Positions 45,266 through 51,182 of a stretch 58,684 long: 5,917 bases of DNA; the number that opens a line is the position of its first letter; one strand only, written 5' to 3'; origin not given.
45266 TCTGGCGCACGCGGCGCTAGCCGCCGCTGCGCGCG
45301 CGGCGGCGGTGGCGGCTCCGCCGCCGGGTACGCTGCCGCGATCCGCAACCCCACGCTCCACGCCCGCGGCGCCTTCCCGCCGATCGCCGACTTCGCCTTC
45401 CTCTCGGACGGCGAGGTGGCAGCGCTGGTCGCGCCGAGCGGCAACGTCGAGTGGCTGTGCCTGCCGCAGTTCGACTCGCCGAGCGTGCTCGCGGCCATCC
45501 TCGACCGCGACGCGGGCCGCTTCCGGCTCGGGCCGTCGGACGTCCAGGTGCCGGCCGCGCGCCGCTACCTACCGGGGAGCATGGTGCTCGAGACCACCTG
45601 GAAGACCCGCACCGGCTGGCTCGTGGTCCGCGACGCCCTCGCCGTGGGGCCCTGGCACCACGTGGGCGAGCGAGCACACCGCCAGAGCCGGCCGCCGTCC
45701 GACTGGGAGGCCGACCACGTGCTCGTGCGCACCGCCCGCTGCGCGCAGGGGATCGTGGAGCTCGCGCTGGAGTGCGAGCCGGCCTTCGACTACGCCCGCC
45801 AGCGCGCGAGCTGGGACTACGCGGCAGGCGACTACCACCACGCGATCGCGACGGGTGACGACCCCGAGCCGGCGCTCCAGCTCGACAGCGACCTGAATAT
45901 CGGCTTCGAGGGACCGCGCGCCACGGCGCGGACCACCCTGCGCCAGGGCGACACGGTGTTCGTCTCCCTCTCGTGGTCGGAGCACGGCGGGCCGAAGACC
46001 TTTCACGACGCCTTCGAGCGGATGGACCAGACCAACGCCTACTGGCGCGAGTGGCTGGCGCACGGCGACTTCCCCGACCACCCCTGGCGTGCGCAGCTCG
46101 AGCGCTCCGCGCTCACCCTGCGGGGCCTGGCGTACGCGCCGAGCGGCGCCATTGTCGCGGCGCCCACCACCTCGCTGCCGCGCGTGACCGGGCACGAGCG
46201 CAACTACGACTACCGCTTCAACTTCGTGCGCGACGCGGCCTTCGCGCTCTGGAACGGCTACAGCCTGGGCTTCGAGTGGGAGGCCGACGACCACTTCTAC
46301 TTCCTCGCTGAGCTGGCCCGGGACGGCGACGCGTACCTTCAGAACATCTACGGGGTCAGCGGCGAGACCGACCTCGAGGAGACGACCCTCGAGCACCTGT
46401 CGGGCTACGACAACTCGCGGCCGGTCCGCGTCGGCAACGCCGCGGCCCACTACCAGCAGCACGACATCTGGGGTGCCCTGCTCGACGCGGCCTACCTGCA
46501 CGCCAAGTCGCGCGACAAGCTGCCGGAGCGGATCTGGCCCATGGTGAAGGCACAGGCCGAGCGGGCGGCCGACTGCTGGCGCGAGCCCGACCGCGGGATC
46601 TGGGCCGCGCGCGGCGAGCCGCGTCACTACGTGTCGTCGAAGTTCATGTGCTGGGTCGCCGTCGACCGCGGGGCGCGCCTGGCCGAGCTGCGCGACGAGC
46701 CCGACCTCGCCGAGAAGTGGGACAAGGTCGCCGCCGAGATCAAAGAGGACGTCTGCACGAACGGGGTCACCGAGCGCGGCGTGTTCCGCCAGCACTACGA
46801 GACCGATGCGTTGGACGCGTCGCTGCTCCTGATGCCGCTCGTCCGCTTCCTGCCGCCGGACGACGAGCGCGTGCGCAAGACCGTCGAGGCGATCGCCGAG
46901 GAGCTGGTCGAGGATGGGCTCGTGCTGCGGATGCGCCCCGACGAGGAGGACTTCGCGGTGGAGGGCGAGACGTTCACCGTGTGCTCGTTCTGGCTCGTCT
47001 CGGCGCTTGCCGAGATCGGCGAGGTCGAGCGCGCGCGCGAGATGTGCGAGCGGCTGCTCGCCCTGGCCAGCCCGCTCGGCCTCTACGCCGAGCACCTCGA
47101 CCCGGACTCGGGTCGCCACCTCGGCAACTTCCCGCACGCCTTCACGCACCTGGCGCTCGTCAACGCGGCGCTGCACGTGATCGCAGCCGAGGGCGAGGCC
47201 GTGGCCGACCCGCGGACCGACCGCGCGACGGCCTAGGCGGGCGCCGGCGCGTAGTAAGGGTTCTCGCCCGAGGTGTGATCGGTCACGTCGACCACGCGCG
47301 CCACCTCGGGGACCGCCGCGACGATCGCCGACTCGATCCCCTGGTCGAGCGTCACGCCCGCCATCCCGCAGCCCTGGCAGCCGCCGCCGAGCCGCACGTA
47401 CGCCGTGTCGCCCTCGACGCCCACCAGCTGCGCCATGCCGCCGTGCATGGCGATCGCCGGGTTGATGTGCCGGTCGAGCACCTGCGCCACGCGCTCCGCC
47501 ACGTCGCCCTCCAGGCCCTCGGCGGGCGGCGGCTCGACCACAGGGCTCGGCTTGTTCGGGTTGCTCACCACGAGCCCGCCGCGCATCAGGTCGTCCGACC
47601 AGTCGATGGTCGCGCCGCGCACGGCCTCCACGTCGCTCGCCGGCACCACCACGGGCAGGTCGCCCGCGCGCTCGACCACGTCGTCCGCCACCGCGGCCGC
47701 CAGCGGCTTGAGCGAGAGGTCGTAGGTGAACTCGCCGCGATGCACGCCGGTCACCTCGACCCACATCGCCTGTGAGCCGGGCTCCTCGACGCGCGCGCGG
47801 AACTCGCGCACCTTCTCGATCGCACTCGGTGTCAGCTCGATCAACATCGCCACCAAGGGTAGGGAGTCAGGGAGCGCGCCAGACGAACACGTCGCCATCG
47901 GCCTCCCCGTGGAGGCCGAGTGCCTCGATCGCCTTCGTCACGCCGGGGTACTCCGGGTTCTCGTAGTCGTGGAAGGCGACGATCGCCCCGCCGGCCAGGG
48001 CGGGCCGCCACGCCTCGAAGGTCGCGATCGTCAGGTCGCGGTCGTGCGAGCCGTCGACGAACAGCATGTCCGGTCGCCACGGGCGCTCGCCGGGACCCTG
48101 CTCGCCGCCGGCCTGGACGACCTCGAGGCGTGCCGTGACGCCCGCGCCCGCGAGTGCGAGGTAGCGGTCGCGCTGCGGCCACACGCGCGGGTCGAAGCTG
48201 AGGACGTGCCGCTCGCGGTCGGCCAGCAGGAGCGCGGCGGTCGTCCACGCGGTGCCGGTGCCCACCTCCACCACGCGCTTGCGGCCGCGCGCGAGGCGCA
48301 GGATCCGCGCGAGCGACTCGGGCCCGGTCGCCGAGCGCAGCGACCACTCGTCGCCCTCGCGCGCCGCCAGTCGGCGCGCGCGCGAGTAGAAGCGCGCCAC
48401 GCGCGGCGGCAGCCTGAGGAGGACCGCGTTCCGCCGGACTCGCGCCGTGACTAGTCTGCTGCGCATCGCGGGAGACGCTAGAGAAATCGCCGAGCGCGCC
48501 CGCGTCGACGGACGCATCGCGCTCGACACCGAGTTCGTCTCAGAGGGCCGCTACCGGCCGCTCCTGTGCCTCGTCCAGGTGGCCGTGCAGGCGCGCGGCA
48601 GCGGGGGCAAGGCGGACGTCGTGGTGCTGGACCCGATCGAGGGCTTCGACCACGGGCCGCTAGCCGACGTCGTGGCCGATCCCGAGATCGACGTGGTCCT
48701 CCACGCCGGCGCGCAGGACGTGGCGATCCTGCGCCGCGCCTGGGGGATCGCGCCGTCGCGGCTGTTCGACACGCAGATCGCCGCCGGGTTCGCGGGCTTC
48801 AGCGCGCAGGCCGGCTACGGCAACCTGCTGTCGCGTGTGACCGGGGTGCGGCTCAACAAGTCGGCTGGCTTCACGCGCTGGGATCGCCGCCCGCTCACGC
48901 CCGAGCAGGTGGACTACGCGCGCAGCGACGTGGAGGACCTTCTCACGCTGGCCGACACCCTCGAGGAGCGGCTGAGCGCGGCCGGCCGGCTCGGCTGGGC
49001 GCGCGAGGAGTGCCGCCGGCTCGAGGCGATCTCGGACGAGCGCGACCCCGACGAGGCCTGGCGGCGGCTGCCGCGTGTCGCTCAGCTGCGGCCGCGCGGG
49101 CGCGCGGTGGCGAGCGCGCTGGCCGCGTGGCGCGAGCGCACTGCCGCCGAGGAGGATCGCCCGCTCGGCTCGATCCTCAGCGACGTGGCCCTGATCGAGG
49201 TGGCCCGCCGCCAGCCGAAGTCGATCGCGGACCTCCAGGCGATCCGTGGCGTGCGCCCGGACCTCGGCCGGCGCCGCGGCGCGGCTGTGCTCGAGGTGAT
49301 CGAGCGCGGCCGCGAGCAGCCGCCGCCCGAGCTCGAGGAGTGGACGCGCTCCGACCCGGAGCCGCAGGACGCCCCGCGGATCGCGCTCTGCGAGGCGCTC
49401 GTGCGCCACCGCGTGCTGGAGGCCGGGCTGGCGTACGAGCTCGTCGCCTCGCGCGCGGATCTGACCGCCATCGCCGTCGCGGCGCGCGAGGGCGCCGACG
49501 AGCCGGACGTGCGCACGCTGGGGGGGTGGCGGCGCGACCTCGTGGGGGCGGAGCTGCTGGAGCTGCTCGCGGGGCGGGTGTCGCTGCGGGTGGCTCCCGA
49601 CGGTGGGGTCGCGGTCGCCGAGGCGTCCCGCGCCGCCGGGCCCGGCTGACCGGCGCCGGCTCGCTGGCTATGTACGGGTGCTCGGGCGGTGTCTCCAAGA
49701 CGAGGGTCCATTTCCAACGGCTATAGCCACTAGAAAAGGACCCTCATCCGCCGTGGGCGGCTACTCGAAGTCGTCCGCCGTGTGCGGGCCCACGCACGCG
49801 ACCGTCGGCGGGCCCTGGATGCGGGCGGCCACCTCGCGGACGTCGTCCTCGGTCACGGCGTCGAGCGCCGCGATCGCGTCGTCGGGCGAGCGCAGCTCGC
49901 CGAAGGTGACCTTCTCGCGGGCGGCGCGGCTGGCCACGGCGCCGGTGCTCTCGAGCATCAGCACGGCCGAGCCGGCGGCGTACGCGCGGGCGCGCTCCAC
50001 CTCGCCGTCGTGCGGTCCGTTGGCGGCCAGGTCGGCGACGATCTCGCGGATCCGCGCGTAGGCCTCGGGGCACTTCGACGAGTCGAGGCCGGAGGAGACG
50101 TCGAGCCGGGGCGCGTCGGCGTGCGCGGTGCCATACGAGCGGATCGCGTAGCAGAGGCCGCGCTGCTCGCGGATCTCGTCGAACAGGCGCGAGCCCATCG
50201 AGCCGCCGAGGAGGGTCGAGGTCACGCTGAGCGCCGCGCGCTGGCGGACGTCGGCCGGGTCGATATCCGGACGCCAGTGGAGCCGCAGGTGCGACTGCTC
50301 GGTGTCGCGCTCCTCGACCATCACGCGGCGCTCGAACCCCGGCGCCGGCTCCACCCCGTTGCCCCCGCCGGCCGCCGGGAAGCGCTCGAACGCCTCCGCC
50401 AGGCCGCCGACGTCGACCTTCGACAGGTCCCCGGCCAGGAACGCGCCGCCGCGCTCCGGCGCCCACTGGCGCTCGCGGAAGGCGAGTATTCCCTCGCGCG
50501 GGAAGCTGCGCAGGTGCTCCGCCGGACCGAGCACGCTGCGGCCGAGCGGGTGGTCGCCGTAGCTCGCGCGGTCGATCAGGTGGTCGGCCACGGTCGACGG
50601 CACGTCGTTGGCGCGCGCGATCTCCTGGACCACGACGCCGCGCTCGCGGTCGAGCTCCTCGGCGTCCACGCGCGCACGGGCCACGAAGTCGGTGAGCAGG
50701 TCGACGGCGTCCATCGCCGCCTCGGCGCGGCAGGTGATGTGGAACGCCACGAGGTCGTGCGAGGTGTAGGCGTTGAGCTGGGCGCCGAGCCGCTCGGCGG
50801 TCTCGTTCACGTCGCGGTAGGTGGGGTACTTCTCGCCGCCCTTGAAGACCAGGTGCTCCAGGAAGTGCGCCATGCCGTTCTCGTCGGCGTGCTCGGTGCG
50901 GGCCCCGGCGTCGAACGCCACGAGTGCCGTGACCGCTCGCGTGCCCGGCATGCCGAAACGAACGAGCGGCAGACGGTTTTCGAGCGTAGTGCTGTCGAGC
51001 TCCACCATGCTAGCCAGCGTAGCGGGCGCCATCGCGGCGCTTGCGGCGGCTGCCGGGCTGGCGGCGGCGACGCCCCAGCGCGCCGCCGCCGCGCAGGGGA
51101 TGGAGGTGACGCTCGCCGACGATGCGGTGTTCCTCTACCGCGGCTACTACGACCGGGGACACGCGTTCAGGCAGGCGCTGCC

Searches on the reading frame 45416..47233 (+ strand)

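Call 17: search_protein_families(library=pfam, proteins=[window:45416-47233:+], max_evalue=0.001)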
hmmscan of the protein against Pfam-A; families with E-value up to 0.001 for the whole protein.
window:45416-47233:+ (606 aa): 2 families
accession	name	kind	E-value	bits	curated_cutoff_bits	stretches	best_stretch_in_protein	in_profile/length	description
PF00723.27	Glyco_hydro_15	-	4e-56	191.2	22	1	229-585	8-426/427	Glycosyl hydrolases family 15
PF19291.4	TREH_N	-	1.3e-12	47.9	23.1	1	2-64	27-90/211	Trehalase-like, N-terminal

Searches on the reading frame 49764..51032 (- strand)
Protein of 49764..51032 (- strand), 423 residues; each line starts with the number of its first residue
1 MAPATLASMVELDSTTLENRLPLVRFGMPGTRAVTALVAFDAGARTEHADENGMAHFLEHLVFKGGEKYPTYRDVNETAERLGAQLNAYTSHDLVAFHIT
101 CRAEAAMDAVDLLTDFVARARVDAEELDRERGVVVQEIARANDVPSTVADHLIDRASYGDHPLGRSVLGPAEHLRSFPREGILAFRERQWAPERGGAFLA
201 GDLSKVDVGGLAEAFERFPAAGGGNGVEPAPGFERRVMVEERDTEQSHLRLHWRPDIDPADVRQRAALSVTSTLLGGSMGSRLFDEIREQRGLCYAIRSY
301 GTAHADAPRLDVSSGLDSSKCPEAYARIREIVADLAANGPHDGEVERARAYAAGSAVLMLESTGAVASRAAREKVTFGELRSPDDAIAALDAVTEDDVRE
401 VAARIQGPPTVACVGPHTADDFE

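Call 69: search_protein_families(library=pfam, proteins=[window:49764-51032:-], max_evalue=0.00001)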
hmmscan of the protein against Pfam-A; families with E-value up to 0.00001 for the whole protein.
window:49764-51032:- (423 aa): 2 families
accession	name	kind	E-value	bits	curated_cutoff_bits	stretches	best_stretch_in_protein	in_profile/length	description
PF00675.25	Peptidase_M16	-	4.7e-31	108.1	22.3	1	30-170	9-148/149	Insulinase (Peptidase family M16)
PF05193.26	Peptidase_M16_C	-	2.9e-23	83.1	23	1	178-350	3-179/181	Peptidase M16 inactive domain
